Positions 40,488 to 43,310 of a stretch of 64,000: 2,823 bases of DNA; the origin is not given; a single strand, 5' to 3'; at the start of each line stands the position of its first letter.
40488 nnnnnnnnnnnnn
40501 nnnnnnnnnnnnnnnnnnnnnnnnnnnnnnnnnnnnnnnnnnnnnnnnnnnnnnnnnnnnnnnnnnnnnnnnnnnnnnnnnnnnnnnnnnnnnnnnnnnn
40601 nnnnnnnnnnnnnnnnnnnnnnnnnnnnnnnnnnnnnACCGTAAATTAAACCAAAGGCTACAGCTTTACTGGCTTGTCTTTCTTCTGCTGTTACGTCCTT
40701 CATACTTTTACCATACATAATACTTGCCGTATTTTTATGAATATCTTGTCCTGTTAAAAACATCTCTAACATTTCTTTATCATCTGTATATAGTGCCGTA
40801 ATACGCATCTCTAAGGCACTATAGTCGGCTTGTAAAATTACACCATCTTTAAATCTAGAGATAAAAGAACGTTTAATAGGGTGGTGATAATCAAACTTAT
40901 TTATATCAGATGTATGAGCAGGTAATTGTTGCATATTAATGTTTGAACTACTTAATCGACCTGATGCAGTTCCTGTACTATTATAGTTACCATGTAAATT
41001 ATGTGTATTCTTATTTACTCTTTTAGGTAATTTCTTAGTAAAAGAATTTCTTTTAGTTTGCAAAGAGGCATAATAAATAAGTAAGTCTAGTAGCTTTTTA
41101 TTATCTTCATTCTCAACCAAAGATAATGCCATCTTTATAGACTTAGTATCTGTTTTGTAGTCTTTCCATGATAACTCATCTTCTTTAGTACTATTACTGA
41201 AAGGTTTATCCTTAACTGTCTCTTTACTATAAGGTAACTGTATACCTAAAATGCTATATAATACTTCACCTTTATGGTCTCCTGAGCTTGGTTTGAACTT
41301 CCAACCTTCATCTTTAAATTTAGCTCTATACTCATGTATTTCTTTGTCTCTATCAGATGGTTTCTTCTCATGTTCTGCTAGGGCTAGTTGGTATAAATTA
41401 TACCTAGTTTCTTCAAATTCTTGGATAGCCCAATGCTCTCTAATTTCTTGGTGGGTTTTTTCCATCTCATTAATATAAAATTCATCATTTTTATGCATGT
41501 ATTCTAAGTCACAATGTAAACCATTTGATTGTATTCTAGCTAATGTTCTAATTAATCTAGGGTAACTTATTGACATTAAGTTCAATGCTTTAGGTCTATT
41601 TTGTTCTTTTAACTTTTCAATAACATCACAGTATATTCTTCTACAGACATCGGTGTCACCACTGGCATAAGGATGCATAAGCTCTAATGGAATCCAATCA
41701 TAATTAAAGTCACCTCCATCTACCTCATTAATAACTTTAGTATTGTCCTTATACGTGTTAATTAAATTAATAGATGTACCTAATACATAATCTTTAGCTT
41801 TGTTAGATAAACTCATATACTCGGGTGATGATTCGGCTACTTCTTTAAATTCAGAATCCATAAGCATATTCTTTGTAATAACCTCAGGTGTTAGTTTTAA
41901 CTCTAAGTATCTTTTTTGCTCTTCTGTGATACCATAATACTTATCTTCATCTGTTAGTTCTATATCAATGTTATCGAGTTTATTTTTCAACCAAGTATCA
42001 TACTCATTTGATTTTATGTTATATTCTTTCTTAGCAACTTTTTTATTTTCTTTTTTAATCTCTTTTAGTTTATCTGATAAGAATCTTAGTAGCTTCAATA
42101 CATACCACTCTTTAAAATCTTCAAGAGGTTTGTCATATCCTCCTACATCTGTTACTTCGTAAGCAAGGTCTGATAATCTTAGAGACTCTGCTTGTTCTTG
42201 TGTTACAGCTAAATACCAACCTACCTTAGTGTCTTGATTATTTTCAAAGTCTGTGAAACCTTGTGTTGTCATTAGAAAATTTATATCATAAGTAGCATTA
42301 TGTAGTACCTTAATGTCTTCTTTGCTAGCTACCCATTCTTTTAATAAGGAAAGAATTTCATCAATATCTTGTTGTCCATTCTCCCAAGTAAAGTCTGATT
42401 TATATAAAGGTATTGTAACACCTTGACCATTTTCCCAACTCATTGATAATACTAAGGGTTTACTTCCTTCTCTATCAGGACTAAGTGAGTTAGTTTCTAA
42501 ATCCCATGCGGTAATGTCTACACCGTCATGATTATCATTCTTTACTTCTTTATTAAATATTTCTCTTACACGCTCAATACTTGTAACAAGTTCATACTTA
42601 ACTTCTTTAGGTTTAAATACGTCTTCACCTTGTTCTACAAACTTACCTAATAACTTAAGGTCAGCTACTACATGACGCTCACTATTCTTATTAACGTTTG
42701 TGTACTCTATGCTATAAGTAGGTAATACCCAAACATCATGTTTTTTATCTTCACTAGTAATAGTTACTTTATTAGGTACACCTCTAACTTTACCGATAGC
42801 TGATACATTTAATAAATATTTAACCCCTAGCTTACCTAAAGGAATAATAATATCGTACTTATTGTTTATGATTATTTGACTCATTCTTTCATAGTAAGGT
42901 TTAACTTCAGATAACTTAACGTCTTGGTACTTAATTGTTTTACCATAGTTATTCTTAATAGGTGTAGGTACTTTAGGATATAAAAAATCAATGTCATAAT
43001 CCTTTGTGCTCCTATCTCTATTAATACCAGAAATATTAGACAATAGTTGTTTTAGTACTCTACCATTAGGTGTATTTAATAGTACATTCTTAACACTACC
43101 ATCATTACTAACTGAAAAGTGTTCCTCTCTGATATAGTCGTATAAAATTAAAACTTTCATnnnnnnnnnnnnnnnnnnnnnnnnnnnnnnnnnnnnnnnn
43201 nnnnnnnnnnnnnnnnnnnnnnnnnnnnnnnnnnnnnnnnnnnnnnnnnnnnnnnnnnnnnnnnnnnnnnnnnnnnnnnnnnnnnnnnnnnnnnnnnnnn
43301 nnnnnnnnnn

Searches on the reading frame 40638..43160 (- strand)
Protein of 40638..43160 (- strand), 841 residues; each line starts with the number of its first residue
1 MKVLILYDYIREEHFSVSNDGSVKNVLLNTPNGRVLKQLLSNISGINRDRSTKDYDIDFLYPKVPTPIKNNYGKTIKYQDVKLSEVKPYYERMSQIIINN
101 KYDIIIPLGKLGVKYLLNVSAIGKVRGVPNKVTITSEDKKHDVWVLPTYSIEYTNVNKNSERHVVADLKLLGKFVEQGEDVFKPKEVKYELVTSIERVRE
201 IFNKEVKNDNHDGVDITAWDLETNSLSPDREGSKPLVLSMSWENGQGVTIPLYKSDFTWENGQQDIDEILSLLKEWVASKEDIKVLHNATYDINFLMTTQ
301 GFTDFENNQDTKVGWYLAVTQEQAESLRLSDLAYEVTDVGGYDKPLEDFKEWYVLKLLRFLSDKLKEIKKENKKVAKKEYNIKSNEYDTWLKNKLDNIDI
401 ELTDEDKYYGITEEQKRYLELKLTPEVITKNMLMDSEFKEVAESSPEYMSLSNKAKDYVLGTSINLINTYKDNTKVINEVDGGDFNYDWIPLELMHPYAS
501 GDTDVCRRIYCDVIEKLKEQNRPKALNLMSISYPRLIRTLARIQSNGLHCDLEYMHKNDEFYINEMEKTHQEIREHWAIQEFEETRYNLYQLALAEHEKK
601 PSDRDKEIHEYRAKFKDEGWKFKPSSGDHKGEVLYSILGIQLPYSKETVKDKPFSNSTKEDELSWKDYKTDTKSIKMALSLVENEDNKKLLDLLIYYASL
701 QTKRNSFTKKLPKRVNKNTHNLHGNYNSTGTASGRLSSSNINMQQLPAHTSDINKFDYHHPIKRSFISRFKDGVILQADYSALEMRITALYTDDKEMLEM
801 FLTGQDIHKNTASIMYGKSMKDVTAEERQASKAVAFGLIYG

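Call 10: search_protein_families(library=pfam, proteins=[window:40638-43160:-], max_evalue=1)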
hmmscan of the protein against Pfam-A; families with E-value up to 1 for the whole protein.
window:40638-43160:- (841 aa): 3 families
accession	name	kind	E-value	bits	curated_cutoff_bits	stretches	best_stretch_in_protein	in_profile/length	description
PF00476.26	DNA_pol_A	-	8e-41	140.7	34.3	1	667-841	57-220/381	DNA polymerase family A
PF01612.26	DNA_pol_A_exo1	-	9.3e-08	32.5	23.6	1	210-338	21-129/173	3'-5' exonuclease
PF07463.16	NUMOD4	-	0.0015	19.2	23.4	1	12-46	10-43/49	NUMOD4 motif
